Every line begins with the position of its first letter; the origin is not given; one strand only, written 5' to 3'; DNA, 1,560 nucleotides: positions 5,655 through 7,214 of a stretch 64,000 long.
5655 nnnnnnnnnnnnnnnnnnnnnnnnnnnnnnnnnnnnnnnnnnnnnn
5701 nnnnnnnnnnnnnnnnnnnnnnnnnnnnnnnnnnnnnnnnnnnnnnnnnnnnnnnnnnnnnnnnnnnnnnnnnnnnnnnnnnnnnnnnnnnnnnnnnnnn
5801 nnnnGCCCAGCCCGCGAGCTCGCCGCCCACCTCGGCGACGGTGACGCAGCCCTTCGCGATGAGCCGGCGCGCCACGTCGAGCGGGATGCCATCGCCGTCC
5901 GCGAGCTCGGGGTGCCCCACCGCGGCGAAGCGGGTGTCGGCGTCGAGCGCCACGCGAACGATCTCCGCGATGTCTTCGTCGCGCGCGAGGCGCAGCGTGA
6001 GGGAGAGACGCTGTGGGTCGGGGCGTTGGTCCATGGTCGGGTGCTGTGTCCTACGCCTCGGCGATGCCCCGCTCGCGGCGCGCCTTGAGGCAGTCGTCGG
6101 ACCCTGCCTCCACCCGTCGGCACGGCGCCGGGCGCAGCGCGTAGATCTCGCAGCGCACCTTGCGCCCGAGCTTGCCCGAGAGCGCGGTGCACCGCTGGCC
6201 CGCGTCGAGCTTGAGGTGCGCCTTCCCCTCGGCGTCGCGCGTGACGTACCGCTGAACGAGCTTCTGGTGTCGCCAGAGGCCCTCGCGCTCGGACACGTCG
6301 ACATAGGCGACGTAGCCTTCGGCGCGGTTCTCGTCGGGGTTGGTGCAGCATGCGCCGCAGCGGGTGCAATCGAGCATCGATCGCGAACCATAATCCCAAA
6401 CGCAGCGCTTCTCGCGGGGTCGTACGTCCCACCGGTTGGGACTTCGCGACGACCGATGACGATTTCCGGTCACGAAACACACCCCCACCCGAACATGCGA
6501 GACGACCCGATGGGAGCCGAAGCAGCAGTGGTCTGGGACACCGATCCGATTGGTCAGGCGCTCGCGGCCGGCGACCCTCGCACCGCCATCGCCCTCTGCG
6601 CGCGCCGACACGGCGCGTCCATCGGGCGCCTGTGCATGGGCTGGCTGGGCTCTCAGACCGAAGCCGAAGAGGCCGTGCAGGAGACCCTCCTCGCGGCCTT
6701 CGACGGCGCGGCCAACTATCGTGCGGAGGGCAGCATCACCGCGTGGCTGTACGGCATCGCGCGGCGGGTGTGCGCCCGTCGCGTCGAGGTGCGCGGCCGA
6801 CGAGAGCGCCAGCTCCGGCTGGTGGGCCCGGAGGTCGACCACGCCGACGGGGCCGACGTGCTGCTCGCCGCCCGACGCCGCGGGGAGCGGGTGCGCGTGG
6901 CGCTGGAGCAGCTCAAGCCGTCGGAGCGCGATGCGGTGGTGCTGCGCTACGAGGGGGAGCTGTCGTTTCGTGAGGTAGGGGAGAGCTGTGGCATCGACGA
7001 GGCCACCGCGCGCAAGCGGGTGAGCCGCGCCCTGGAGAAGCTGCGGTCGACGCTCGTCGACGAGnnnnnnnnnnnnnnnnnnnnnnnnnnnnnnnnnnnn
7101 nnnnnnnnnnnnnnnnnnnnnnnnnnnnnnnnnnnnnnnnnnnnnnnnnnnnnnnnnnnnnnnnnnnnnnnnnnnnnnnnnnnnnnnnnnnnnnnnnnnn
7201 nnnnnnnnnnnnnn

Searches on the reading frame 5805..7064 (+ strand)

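Call 8: search_protein_families(library=pfam, proteins=[window:5805-7064:+], max_evalue=0.001)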
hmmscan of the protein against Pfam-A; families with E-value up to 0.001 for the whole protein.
window:5805-7064:+ (420 aa): 3 families
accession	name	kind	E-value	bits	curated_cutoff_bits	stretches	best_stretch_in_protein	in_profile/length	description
PF08281.18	Sigma70_r4_2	-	1.6e-12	47.3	25.7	1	361-413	2-54/54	Sigma-70, region 4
PF04542.20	Sigma70_r2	-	1.6e-11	44.3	24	1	267-332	3-70/71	Sigma-70 region 2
PF04545.22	Sigma70_r4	-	1.6e-11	44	24.1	1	366-414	1-49/50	Sigma-70, region 4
